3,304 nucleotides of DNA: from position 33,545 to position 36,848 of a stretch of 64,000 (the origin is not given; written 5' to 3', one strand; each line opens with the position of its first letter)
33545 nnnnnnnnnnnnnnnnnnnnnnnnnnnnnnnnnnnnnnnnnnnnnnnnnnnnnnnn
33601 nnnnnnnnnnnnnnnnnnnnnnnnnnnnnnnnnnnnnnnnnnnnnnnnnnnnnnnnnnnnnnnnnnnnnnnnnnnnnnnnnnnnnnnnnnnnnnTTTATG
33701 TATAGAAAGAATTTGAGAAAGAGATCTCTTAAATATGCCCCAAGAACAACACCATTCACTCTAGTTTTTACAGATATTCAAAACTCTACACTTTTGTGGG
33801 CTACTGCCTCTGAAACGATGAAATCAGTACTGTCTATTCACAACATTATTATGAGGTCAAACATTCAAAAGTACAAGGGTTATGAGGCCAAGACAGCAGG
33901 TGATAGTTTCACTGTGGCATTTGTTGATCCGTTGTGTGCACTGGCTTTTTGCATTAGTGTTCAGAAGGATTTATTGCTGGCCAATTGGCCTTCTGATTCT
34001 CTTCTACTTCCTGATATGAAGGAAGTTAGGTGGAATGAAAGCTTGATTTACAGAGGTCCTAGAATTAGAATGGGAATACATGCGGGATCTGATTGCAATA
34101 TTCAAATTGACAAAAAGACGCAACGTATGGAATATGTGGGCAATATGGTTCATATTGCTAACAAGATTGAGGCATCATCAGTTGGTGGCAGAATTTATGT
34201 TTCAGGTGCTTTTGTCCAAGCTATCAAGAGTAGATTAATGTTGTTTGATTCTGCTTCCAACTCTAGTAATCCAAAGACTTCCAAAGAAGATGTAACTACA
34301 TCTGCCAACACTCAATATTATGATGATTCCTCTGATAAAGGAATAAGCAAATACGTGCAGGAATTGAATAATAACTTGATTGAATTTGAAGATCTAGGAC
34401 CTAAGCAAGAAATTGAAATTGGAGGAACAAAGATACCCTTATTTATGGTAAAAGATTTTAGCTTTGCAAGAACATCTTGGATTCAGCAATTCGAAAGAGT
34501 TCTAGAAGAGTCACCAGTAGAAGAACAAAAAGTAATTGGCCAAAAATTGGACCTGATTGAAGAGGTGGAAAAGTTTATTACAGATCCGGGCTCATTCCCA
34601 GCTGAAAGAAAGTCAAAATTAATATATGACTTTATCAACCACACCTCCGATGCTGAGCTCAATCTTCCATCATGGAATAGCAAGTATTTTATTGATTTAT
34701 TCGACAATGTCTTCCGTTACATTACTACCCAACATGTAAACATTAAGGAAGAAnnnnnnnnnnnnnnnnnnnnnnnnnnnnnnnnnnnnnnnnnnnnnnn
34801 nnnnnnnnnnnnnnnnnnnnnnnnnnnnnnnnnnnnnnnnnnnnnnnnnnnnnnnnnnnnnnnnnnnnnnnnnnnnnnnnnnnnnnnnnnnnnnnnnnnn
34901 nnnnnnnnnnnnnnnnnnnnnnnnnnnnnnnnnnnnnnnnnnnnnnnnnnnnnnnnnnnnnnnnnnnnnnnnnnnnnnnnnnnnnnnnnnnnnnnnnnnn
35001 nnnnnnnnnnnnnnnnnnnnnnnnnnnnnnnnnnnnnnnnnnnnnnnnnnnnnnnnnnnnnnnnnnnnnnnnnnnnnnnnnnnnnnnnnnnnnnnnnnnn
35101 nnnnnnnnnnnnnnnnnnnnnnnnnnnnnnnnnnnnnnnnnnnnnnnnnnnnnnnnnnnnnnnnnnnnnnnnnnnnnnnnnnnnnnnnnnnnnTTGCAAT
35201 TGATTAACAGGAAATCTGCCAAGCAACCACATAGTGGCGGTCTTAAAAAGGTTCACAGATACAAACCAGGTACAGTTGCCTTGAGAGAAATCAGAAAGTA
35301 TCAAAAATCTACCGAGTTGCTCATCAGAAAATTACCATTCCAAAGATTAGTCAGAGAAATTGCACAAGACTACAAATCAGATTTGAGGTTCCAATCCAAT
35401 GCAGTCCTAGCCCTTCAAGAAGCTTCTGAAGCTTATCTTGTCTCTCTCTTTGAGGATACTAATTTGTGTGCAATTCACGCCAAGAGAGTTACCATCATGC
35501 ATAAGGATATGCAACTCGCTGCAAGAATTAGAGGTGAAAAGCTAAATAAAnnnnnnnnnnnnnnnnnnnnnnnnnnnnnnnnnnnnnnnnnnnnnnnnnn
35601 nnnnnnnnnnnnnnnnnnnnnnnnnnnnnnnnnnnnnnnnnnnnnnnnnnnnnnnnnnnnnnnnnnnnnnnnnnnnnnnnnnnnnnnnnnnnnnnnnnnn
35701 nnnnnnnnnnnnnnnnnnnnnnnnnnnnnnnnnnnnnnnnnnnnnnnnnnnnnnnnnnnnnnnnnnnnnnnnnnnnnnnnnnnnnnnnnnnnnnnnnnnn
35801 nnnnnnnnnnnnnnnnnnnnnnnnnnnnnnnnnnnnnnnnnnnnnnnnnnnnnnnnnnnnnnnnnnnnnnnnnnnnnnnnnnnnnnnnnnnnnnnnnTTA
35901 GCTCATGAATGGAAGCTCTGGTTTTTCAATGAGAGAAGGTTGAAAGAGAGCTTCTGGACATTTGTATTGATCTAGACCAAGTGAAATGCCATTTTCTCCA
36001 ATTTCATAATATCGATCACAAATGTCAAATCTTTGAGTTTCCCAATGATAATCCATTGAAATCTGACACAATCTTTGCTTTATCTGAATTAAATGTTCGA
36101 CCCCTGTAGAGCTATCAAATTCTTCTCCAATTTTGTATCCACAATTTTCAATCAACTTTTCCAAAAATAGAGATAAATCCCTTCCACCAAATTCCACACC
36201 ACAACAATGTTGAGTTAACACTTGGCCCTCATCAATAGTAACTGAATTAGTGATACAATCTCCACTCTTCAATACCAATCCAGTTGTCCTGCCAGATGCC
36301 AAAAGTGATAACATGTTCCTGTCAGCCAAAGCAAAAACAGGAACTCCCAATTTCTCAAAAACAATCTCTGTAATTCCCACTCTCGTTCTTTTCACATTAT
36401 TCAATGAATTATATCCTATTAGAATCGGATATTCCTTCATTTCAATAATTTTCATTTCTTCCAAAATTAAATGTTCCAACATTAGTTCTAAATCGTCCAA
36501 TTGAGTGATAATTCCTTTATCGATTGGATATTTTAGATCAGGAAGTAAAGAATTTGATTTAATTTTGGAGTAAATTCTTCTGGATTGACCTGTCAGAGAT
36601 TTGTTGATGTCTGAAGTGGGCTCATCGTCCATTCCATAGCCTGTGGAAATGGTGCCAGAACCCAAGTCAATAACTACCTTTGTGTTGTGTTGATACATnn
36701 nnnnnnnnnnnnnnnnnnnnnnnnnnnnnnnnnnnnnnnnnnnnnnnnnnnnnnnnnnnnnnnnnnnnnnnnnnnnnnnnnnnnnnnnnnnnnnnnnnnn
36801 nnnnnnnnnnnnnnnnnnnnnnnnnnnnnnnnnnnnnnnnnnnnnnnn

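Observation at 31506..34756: Receptor-type homodimeric class III adenylyl cyclase with an N-in, two-TM, large-ectodomain topology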

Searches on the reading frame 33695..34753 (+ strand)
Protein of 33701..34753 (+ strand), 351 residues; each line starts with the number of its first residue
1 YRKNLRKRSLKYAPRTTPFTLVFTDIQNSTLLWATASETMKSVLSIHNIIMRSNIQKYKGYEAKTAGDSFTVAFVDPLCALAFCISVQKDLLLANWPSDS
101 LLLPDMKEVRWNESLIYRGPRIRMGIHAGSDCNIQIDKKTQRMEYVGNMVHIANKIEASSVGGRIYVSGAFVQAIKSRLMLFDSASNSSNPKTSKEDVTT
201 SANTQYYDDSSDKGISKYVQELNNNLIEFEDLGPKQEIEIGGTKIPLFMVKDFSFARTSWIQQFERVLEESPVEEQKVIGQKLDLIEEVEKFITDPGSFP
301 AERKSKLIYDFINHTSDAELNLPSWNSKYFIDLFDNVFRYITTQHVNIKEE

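Call 10: search_solved_structures(query=window:33701-34753:+, max_evalue=0.01, show_alignments=4)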
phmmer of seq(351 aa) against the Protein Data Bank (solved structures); distinct sequences matched with E-value up to 0.01: 11.
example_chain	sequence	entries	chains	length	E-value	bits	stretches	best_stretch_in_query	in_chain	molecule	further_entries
1fx2_A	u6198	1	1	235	1.6e-21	80.1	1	15-174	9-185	RECEPTOR-TYPE ADENYLATE CYCLASE GRESAG 4.1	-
1fx4_A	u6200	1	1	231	2.3e-21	79.6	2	16-100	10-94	RECEPTOR-TYPE ADENYLATE CYCLASE GRESAG 4.3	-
1ybt_A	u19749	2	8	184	1.8e-07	34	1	19-84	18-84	hydrolase, alpha/beta hydrolase fold family | lipJ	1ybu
3r5g_A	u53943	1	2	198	8.2e-06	28.5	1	18-184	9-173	CyaB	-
4wp8_A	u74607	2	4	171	1.9e-05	27.3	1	20-91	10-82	Ma1120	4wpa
4wp9_A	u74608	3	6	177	2.2e-05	27.1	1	20-91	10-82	Ma1120 | Cyclase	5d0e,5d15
4wp3_A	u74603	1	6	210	2.6e-05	26.9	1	19-91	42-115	Ma1120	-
5d0g_A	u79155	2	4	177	0.00016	24.2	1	20-91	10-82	Cyclase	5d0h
8buz_A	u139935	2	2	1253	0.00062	22.3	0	106-178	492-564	Adenylate cyclase type 8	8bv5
5oyh_A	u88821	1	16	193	0.0026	20.3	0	19-180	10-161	Nucleotide cyclase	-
6aoa_A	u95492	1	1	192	0.0069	18.9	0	19-180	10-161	Bacterio-rhodopsin/guanylyl cyclase 1 fusion protein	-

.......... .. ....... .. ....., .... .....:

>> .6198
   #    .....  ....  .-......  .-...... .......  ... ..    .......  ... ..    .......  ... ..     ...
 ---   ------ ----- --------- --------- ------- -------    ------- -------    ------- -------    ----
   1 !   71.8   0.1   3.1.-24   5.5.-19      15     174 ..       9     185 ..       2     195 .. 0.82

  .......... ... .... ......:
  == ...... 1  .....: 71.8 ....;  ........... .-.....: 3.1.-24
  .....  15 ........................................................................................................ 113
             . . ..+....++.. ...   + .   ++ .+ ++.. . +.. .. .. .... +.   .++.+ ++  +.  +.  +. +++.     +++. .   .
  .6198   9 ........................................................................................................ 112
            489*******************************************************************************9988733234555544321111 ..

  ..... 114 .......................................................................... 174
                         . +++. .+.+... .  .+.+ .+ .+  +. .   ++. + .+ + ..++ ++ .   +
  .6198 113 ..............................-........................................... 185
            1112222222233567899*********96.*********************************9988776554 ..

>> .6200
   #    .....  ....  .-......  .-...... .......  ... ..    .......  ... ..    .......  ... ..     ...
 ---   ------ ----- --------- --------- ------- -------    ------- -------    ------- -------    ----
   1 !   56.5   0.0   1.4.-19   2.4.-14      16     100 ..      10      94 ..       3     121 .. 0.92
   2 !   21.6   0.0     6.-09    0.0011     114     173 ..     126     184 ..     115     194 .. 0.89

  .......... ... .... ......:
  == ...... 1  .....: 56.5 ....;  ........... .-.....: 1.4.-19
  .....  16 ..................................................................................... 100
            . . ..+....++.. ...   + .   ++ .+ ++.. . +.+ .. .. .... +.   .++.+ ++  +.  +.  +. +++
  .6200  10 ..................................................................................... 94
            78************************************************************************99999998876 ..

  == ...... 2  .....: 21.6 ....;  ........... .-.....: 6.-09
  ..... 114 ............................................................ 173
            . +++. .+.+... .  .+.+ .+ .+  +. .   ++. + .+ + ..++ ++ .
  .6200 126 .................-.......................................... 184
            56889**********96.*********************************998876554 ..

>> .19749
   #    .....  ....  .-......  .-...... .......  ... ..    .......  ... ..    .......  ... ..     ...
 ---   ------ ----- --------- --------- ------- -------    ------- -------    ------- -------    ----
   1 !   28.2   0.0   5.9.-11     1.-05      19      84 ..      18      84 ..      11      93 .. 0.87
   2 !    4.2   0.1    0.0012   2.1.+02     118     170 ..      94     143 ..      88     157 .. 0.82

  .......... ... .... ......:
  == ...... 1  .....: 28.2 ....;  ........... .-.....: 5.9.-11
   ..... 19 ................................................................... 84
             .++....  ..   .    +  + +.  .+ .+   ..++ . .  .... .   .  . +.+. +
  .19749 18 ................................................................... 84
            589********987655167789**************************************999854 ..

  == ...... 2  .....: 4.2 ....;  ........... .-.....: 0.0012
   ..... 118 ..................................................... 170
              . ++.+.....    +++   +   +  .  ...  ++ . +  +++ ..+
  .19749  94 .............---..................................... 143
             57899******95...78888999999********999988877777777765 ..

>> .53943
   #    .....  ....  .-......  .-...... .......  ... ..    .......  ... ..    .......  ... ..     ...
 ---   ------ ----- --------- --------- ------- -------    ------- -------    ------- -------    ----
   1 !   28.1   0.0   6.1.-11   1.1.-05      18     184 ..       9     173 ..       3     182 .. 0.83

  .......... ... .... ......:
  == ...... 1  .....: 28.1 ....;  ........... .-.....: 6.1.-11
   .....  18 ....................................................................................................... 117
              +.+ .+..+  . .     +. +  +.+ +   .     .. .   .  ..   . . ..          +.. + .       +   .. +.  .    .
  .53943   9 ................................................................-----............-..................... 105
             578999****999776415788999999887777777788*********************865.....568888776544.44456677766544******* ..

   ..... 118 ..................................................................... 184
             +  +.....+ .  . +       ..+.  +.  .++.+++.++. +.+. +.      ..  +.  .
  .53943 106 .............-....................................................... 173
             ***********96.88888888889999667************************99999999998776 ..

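Call 54: predict_structure(alignment_id=A3)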
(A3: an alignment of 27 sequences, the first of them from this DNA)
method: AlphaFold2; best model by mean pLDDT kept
length: 353 residues; sequences in the alignment: 27
mean_pLDDT: 82.3   pTM: 0.73
mean pLDDT of the five models: 82.3, 82.2, 81.2, 80.5, 80.1
residues with pLDDT >= 90: 189; 70-90: 79; 50-70: 52; < 50: 33
segments of 3 or more residues with pLDDT < 50: 201-208, 319-333, 346-353
pLDDT, mean of each block of 10 residues (from residue 1): 78 94 97 93 96 97 94 97 98 96 91 88 97 96 94 97 96 97 86 57 46 74 95 91 92 93 82 58 66 74 79 62 41 52 50 38
secondary structure, 60 per line:
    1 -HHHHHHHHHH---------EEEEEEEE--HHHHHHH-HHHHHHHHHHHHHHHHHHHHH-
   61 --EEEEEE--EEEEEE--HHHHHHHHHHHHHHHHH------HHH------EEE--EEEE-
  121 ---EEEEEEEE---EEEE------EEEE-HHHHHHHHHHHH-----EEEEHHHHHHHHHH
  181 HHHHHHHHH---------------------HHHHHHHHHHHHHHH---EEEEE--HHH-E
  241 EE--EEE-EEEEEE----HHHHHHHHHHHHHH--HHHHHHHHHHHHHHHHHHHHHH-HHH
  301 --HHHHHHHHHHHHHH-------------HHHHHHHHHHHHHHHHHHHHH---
elements in order: H2-11 E21-28 H31-37 H39-59 E63-68 E71-76 H79-95 E111-113 E116-119 E124-131 E135-138 E145-148 H150-161 E167-170 H171-189 H211-225 E229-233 E240-242 E245-247 E249-254 H259-272 H275-296 H303-316 H330-350

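Call 58: fold_search(model_id=the predicted structure, library=pdb)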
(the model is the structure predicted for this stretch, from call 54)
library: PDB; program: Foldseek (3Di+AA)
matches with E <= 10: 679; with E <= 0.001: 198
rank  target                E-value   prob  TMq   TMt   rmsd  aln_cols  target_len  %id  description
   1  1fx2                  1.7e-15  1.00  0.50  0.73   5.1       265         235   23  STRUCTURAL ANALYSIS OF ADENYLATE CYCLASES FROM TRYPANOSOMA BRUCEI IN THEIR MONOMERIC STATE (released 2001-02-28)
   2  1fx4                  2.7e-15  1.00  0.48  0.71   5.8       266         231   22  STRUCTURE ANALYSIS OF ADENYLATE CYCLASES FROM TRYPANOSOMA BRUCEI IN THEIR MONOMERIC STATE (released 2001-02-28)
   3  1ybu_A                5.8e-11  1.00  0.42  0.85   4.7       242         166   19  Mycobacterium tuberculosis adenylyl cyclase Rv1900c CHD, in complex with a substrate analog. (released 2005-02-15)
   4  5d0e_B                1.4e-10  1.00  0.40  0.83   4.2       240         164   20  Crystal Structure of an adenylyl cyclase Ma1120-Cat in complex with GTP and calcium from Mycobacterium avium (released 2016-08-10)
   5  4wp8_B                1.5e-10  1.00  0.40  0.81   4.2       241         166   20  Crystal structure of Adenylyl cyclase Ma1120 from Mycobacterium Avium in complex with 2'5'-DD-3'-ATP and Manganese ion (released 2015-09-02)
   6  3r5g_B                1.7e-10  1.00  0.43  0.75   3.1       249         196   19  Crystal structure of the adenylyl cyclase CyaB from P. aeruginosa (released 2012-01-11)
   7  1ybt_B                2.1e-10  1.00  0.41  0.82   5.6       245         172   20  MYCOBACTERIUM TUBERCULOSIS ADENYLYL CYCLASE, RV1900C CHD (released 2005-02-15)
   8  2w01_A                2.3e-10  1.00  0.42  0.71   3.4       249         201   16  Crystal structure of the guanylyl cyclase Cya2 (released 2008-09-30)
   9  1ybt_A                2.4e-10  1.00  0.41  0.84   4.7       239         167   19  MYCOBACTERIUM TUBERCULOSIS ADENYLYL CYCLASE, RV1900C CHD (released 2005-02-15)
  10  5d15_A                3.5e-10  1.00  0.41  0.85   3.0       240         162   20  Crystal structure of an adenylyl cyclase Ma1120 from Mycobacterium avium in complex with ATP and calcium ion (released 2016-08-10)
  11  5d0e_A                3.5e-10  1.00  0.40  0.83   4.5       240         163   20  Crystal Structure of an adenylyl cyclase Ma1120-Cat in complex with GTP and calcium from Mycobacterium avium (released 2016-08-10)
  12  2w01_D                3.5e-10  1.00  0.42  0.72   8.0       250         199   16  Crystal structure of the guanylyl cyclase Cya2 (released 2008-09-30)
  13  3r5g_A                3.7e-10  1.00  0.43  0.74   3.3       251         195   20  Crystal structure of the adenylyl cyclase CyaB from P. aeruginosa (released 2012-01-11)
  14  5oyh_D                5.2e-10  1.00  0.41  0.76   3.1       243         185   16  crystal structure of the catalytic core of a rhodopsin-guanylyl cyclase with converted specificity in complex with ATP (released 2018-06-06)
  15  5d0h_A                5.2e-10  1.00  0.38  0.78   5.2       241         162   20  Crystal Structure of triple mutant (KDA to EGY) of an adenylyl cyclase Ma1120 from Mycobacterium avium in complex with (released 2016-08-10)
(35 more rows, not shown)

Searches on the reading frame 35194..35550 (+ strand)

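Call 47: search_protein_families(library=pfam, proteins=[window:35194-35550:+], max_evalue=0.001)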
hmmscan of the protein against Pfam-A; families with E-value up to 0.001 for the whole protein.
window:35194-35550:+ (119 aa): 3 families
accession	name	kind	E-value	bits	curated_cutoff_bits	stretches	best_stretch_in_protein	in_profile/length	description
PF00125.30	Histone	-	1.2e-43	148.7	26.4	1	9-113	18-122/122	Core histone H2A/H2B/H3/H4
PF15511.12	CENP-T_C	-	3.4e-05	24.3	28.1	1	50-109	14-73/108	Centromere kinetochore component CENP-T histone fold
PF15630.12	CENP-S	-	6.9e-05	23.6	28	1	53-111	11-71/76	CENP-S protein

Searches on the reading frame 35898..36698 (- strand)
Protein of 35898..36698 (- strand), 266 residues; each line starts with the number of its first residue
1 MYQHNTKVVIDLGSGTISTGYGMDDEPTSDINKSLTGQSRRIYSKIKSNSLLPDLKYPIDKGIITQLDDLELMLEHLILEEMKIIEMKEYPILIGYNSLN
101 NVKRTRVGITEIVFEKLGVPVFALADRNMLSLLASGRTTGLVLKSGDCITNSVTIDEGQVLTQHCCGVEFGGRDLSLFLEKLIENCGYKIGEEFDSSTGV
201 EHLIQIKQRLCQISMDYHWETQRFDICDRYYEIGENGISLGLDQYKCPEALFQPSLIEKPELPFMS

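Call 47: search_protein_families(library=pfam, proteins=[window:35898-36698:-], max_evalue=0.001)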
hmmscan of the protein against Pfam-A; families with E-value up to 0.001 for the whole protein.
window:35898-36698:- (266 aa): 1 family
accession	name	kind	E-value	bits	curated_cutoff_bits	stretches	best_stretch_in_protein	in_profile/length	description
PF00022.25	Actin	-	3.6e-35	121.8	27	1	4-259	3-291/410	Actin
